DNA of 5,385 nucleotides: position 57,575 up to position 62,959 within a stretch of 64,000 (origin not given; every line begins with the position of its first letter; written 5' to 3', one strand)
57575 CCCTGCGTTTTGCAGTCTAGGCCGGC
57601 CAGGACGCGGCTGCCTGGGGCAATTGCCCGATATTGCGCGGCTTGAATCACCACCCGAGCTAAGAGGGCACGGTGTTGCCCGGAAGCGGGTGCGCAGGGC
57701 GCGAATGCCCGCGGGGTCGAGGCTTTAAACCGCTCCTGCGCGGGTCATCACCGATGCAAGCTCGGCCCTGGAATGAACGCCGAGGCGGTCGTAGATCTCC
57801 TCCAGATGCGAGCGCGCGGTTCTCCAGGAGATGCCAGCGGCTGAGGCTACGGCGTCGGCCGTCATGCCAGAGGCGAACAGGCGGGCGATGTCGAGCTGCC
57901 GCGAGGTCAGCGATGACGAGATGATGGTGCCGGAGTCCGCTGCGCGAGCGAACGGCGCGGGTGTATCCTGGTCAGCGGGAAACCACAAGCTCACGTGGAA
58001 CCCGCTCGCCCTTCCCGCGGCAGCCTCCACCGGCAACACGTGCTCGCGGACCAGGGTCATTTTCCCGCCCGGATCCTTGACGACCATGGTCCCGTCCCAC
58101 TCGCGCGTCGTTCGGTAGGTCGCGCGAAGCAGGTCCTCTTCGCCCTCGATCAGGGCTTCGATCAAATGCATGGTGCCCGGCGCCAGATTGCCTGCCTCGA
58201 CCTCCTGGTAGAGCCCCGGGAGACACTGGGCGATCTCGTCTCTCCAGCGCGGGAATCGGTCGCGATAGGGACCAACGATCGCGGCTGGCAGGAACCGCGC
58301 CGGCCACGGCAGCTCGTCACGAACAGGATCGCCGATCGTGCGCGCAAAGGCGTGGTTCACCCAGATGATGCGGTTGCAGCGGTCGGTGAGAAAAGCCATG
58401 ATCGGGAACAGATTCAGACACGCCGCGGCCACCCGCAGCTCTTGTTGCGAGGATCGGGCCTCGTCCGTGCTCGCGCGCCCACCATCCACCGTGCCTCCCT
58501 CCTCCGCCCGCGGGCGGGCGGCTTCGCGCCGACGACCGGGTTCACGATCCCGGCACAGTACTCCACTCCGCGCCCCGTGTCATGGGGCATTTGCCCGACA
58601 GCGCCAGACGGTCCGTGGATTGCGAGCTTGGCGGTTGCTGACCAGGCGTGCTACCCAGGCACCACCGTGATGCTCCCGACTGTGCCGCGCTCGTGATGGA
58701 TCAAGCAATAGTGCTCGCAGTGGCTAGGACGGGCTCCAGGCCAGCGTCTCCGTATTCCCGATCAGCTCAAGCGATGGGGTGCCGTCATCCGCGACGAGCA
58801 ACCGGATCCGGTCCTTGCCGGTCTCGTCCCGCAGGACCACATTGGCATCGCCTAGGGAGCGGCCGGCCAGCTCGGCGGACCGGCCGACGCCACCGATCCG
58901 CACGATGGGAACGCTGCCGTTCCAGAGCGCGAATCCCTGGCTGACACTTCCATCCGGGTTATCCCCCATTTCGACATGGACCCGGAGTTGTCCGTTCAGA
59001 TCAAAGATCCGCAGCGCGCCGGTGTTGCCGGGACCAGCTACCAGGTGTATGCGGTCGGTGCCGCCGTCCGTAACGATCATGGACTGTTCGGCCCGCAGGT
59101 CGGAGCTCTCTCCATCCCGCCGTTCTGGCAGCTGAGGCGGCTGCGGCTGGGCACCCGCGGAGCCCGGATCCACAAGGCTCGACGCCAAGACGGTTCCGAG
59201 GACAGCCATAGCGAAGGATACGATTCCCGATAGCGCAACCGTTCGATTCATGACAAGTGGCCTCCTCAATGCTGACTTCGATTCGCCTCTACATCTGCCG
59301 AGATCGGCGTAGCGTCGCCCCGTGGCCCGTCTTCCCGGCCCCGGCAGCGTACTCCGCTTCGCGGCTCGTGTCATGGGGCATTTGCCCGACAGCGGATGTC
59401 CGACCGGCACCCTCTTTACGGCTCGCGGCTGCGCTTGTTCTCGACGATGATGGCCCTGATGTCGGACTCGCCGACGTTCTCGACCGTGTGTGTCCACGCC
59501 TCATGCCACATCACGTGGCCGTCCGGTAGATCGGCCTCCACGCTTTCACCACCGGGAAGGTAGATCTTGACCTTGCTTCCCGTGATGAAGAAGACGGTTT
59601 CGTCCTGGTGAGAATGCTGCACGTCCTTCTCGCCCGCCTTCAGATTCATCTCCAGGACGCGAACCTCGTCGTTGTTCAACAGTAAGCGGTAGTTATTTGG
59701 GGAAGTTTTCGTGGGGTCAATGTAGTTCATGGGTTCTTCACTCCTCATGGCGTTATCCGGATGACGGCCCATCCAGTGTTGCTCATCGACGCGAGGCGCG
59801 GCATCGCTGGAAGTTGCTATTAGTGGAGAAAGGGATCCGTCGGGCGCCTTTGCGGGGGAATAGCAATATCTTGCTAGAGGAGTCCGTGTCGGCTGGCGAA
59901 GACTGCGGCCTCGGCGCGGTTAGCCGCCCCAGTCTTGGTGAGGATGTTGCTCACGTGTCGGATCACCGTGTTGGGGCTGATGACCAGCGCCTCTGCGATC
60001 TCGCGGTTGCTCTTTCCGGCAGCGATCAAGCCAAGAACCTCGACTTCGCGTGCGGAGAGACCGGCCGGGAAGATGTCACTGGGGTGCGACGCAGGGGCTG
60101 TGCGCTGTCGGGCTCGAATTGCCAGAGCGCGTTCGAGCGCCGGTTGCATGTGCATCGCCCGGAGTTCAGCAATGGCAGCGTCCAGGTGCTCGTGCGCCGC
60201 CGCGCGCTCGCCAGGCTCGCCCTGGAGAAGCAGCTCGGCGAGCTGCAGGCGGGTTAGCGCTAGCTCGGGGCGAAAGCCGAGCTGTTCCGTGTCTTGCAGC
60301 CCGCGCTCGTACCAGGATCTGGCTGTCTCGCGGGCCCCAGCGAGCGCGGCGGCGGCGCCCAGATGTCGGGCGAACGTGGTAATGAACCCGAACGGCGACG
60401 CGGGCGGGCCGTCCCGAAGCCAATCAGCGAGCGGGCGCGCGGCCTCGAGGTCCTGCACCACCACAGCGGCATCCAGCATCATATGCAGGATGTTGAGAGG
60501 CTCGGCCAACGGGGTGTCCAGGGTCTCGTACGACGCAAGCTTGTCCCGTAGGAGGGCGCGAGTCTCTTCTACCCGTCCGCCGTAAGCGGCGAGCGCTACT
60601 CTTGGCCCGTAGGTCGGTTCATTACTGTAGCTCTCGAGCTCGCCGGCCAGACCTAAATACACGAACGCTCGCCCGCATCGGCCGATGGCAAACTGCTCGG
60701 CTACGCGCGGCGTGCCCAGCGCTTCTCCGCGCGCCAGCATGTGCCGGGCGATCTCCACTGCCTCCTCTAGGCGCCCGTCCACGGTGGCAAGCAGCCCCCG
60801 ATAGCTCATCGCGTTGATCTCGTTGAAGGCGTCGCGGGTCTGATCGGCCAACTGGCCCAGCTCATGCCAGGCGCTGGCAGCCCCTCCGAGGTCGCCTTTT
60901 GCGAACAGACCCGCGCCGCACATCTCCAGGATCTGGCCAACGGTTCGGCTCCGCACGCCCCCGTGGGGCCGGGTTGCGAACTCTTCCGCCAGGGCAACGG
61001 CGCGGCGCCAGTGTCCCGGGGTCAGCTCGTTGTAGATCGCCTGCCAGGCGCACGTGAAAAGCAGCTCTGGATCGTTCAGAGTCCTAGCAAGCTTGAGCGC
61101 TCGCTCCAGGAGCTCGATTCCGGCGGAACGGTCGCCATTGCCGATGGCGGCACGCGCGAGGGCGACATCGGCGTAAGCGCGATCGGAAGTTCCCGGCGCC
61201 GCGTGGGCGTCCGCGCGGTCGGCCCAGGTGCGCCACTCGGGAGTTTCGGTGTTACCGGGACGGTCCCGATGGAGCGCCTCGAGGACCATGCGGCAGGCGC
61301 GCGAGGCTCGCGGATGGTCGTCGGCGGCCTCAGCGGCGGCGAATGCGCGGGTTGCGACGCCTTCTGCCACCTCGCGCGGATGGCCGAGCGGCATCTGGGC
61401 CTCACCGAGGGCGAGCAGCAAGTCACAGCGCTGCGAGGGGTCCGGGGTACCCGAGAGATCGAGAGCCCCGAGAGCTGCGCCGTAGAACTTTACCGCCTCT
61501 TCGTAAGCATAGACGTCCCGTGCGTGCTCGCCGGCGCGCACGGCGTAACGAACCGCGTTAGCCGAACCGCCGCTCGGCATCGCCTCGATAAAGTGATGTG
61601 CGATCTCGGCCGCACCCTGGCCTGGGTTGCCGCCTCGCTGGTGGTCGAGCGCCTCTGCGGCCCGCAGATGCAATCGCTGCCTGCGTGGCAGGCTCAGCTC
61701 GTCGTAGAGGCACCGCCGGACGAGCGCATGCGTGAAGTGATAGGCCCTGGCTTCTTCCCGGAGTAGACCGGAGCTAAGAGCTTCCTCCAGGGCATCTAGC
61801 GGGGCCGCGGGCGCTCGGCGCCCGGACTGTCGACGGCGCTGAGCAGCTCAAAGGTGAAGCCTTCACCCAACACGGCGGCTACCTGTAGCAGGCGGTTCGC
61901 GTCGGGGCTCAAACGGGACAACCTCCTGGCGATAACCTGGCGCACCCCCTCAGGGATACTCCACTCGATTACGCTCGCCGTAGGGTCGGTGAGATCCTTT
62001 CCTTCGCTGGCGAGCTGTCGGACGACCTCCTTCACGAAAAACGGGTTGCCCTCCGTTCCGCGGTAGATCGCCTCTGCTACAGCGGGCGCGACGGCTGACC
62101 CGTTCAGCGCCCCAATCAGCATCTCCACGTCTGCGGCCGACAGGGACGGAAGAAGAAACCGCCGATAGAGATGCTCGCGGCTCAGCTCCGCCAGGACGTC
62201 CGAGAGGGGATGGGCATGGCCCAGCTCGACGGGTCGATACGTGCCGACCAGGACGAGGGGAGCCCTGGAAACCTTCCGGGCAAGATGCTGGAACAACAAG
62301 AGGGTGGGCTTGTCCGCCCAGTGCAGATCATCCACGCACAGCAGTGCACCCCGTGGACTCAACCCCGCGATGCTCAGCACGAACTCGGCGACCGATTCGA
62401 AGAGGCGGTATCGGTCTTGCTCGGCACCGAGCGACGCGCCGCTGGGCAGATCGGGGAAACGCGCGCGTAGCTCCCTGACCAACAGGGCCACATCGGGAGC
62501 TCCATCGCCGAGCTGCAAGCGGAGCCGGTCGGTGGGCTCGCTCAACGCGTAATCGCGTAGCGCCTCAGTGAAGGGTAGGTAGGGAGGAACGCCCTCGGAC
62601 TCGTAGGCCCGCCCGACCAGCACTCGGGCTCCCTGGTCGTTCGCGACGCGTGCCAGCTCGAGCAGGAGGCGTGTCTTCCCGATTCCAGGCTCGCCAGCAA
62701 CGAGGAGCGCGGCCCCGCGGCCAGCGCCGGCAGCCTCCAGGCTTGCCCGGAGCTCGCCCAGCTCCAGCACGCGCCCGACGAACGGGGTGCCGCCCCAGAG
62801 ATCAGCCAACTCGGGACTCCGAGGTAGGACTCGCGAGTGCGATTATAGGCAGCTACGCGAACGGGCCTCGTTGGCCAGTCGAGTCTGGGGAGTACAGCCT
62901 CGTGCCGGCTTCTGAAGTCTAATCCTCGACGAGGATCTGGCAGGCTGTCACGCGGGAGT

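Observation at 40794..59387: A private operator-promoter module (GGGCA-N2-TGCCC palindrome plus sigma70-like -35/-10) occurs nine times within 19 kb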

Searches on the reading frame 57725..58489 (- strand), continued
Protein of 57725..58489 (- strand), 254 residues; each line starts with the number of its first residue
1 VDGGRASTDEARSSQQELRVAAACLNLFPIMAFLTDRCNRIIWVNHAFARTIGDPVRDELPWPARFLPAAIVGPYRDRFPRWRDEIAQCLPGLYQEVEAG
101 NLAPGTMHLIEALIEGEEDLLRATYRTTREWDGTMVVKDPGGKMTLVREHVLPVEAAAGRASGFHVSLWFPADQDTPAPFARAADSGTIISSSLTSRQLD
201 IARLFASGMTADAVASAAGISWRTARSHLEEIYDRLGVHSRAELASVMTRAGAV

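Call 48: search_solved_structures(query=A1, max_evalue=0.01, show_alignments=2)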
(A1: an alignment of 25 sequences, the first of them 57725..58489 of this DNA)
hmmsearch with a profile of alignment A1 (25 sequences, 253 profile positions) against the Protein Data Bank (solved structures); distinct sequences matched with E-value up to 0.01: 25.
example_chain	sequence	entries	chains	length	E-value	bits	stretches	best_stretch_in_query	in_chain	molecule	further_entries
8a5r_AAA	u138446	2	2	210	1.6e-13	53.5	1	170-251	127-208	Light-activated DNA-binding protein EL222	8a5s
3p7n_A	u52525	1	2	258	4.2e-13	52.2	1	170-250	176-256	Sensor histidine kinase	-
2rnj_A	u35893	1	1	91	7.5e-10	41.5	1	180-247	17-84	Response regulator protein vraR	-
7ve4_A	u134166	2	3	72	1.7e-09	40.4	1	186-247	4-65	DNA-binding response regulator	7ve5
4gvp_A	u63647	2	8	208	3e-09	39.5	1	179-246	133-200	Response regulator protein vraR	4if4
7ve6_A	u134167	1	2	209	3.1e-09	39.5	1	179-246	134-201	Response regulator protein VraR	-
4yn8_A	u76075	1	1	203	3.5e-07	32.8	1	179-248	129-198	Response regulator ChrA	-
4wt0_B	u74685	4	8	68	4.2e-07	32.5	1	190-252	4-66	Response regulator receiver domain protein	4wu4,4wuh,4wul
4wsz_A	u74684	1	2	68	6.4e-07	31.9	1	190-252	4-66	Response regulator receiver domain protein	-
1fse_A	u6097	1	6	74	8.2e-07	31.6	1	187-251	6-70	GERE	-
1je8_A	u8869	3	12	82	1.3e-06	30.9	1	186-251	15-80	Nitrate/Nitrite Response Regulator Protein NARL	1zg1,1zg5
8u3b_G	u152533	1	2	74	5e-06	29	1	191-251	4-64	Nitrate/nitrite response regulator protein NarL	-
5hev_A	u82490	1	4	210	9.6e-06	28.1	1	181-252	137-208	Response regulator protein VraR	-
1a04_A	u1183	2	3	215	9.7e-06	28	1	184-250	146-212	NITRATE/NITRITE RESPONSE REGULATOR PROTEIN NARL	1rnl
6jqs_A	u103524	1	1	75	2e-05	27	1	186-250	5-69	DNA-binding response regulator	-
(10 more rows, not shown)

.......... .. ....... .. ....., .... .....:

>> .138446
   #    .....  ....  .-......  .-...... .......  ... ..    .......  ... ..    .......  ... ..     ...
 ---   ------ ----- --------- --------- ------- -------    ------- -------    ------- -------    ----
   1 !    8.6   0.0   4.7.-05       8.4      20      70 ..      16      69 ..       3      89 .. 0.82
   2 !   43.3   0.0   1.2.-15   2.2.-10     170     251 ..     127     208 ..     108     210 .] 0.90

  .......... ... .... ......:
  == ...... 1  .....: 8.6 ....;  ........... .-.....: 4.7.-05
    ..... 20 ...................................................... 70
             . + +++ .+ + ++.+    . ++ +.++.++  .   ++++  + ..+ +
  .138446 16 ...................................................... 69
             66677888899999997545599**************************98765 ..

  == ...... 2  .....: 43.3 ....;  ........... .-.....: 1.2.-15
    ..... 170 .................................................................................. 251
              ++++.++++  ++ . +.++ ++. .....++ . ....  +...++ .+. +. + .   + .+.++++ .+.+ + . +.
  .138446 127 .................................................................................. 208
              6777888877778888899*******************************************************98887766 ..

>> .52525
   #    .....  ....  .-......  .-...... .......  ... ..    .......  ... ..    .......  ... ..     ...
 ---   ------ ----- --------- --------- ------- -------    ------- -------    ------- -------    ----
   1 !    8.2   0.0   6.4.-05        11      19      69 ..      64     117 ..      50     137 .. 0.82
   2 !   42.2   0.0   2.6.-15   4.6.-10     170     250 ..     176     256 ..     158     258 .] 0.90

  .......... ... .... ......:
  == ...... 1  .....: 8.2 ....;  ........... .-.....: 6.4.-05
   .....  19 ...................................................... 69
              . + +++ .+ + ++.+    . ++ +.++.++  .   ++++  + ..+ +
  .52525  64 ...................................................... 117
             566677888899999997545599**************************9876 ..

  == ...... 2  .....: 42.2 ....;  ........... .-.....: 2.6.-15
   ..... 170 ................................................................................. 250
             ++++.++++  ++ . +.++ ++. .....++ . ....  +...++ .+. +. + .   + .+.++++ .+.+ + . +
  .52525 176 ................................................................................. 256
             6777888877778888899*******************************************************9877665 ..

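Call 49: fold_search(model_id=the predicted structure, library=pdb)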
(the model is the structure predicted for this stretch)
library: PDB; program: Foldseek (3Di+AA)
matches with E <= 10: 963; with E <= 0.001: 28
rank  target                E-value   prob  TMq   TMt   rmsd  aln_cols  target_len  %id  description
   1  8a5r                  9.5e-08  1.00  0.34  0.41  10.8       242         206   18  Crystal structure of light-activated DNA-binding protein EL222 from Erythrobacter litoralis crystallized and measured in (released 2023-07-05)
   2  3p7n_A                1.7e-07  1.00  0.32  0.40  10.3       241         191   16  Crystal structure of light activated transcription factor El222 from Erythrobacter litoralis (released 2011-05-25)
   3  7dwm_B                3.8e-06  1.00  0.30  0.34  16.6       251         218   15  Crystal structure of the phage VqmA-DPO complex (released 2021-05-05)
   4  6kju_A                4.7e-06  1.00  0.30  0.34  17.5       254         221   12  Huge conformation shift of Vibrio cholerae VqmA dimer in the absence of target DNA provides insight into DNA-binding m (released 2019-11-13)
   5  7dwm_A                6.1e-06  1.00  0.33  0.38  18.9       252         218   15  Crystal structure of the phage VqmA-DPO complex (released 2021-05-05)
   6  6ugl_B                6.1e-06  1.00  0.31  0.35  17.4       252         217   12  Vibrio cholerae quorum-sensing receptor VqmA bound to its autoinducer ligand DPO (released 2020-01-29)
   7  6ugl_A                2.0e-05  1.00  0.30  0.34  18.4       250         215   13  Vibrio cholerae quorum-sensing receptor VqmA bound to its autoinducer ligand DPO (released 2020-01-29)
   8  3clo_C                2.1e-05  1.00  0.26  0.25  20.1       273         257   13  Crystal structure of putative transcriptional regulator containing a LuxR DNA binding domain (NP_811094.1) from Bacter (released 2008-04-01)
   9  6ide_B                3.6e-05  1.00  0.29  0.31  16.2       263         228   12  Crystal structure of the Vibrio cholera VqmA-Ligand-DNA complex provides molecular mechanisms for drug design (released 2019-01-16)
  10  3clo_A                4.8e-05  1.00  0.24  0.24  20.5       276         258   14  Crystal structure of putative transcriptional regulator containing a LuxR DNA binding domain (NP_811094.1) from Bacter (released 2008-04-01)
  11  6kju_B                5.0e-05  1.00  0.29  0.32  18.0       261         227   13  Huge conformation shift of Vibrio cholerae VqmA dimer in the absence of target DNA provides insight into DNA-binding m (released 2019-11-13)
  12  7ob0_B                6.2e-05  1.00  0.35  0.48  11.2       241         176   14  Structure of RsLOV d2 variant (released 2021-06-30)
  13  6ide_A                6.9e-05  1.00  0.31  0.34  16.1       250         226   13  Crystal structure of the Vibrio cholera VqmA-Ligand-DNA complex provides molecular mechanisms for drug design (released 2019-01-16)
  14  3pxp_B                1.4e-04  1.00  0.47  0.42   5.9       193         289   16  Crystal structure of a PAS and DNA binding domain containing protein (Caur_2278) from CHLOROFLEXUS AURANTIACUS J-10-FL (released 2011-01-19)
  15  7obz_A                2.8e-04  1.00  0.30  0.41  12.1       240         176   12  Structure of RsLOV D109G (released 2021-06-30)
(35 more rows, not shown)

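Call 58: search_protein_families(library=ncbifam, proteins=[window:57725-58489:-], max_evalue=0.01)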
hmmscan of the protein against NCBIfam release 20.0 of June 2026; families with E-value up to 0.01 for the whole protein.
window:57725-58489:- (254 aa): 18 families
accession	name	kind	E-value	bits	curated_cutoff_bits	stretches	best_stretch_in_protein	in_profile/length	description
NF041232.1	BagY_FevT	exception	9.2e-06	24.7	700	1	193-245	296-348/367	LuxR family transcriptional regulator BagY/FevT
NF047785.1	respo_reg_MadR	equivalog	1.9e-05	24.1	300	1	187-252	142-207/209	MadR family response regulator transcription factor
NF052366.1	photon_PedR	equivalog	3.7e-05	23.8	120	1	193-247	2-56/74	photosynthetic electron transport-dependent transcriptional regulator PedR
NF050132.1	TransRegAbsR2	equivalog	4.2e-05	22.5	850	1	187-244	524-581/582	LuxR family transcriptional regulator AbsR2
NF052445.1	RespRegMctR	equivalog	6.2e-05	22.5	300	1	191-246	142-197/205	two-component system response regulator MctR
NF038181.1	reg_ATPase_IniR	equivalog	9.3e-05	20.9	750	1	180-248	753-821/827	isoniazid response ATPase/transcriptional regulator IniR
NF007685.0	PRK10360.1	equivalog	0.00018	21.3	258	1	192-248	136-192/196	response regulator transcription factor UhpA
NF040749.1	tetrathio_RR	equivalog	0.00019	21.2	290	1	192-249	132-189/191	tetrathionate respiration response regulator TtrR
NF007403.0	PRK09935.1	equivalog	0.0003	20.5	271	1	188-245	144-201/210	fimbria biosynthesis transcriptional regulator FimZ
NF007708.0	PRK10403.1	equivalog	0.00035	20.1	343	1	192-242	152-202/215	nitrate/nitrite response regulator protein NarP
NF041830.1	RR_TF_ErdR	exception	0.00047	19.9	390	1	168-248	125-205/213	response regulator transcription factor ErdR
NF003420.0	PRK04841.1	equivalog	0.0006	17.9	537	1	190-244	835-889/903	HTH-type transcriptional regulator MalT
NF007935.0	PRK10651.1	equivalog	0.00077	18.7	250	1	191-248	153-210/216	two-component system response regulator NarL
TIGR03541.1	reg_near_HchA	equivalog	0.00078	19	215.6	1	191-251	169-229/232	PA1136 family autoinducer-binding transcriptional regulator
NF041673.1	transregRamA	equivalog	0.001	18.2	500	1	192-253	217-278/280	acetate metabolism transcriptional regulator RamA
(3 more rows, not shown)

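Call 65: search_protein_families(library=pfam, proteins=[L010:5199-5795:+], max_evalue=1)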
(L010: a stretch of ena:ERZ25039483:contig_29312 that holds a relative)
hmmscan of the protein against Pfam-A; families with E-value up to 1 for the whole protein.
L010:5199-5795:+ (198 aa): 3 families
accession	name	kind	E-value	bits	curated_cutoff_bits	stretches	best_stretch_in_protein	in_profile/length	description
PF12867.12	DinB_2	-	8.1e-05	23.5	24.8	1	19-112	13-87/128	DinB superfamily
PF09995.15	MPAB_Lcp_cat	-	0.025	15.1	23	1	53-109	103-161/231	ER-bound oxygenase mpaB/B'/Rubber oxygenase, catalytic domain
PF13675.11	PilJ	-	0.072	13.6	26.6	1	13-75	52-110/114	Type IV pili methyl-accepting chemotaxis transducer N-term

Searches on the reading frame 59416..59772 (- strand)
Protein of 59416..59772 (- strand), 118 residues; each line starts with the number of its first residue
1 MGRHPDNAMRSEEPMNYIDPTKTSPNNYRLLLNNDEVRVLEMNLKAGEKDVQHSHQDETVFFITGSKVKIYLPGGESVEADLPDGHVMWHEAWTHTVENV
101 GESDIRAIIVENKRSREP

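Call 9: search_protein_families(library=pfam, proteins=[window:59416-59772:-], max_evalue=0.01)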
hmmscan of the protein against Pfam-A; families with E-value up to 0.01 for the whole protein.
window:59416-59772:- (118 aa): 1 family
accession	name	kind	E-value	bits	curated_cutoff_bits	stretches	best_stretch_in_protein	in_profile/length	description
PF07883.17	Cupin_2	-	0.0027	17.8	27.2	1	41-110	2-69/70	Cupin domain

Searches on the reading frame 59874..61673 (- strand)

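Call 9: search_protein_families(library=pfam, proteins=[window:59874-61673:-], max_evalue=0.01)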
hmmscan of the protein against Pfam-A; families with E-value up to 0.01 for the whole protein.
window:59874-61673:- (599 aa): 2 families
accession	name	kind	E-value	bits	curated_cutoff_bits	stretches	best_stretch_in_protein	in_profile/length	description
PF00196.25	GerE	-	2.8e-18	65.7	23.5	1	539-593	3-57/57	Bacterial regulatory proteins, luxR family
PF13936.12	HTH_38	-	0.00033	20.8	27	1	549-574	16-41/44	Helix-turn-helix domain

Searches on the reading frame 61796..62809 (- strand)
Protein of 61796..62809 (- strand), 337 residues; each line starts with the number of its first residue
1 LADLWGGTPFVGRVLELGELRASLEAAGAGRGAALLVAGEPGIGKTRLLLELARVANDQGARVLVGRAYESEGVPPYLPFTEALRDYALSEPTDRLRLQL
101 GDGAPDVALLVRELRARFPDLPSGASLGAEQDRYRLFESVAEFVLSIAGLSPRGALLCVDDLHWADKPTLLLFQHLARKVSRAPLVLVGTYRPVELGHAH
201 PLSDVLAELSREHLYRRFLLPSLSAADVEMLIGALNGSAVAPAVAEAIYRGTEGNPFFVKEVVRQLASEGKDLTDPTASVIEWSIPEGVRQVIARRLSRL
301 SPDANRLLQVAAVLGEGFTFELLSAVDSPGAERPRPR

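Call 9: search_protein_families(library=pfam, proteins=[window:61796-62809:-], max_evalue=0.01)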
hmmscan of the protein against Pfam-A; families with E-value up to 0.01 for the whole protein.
window:61796-62809:- (337 aa): 3 families
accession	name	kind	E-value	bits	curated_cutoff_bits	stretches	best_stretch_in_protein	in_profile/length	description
PF13191.12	AAA_16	-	7.4e-24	85.6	32.6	1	9-188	1-167/167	AAA ATPase domain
PF13401.12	AAA_22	-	2.8e-06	28.1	27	1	34-191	7-124/130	AAA domain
PF13604.12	AAA_30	-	0.0051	17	27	0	30-179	16-114/191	AAA domain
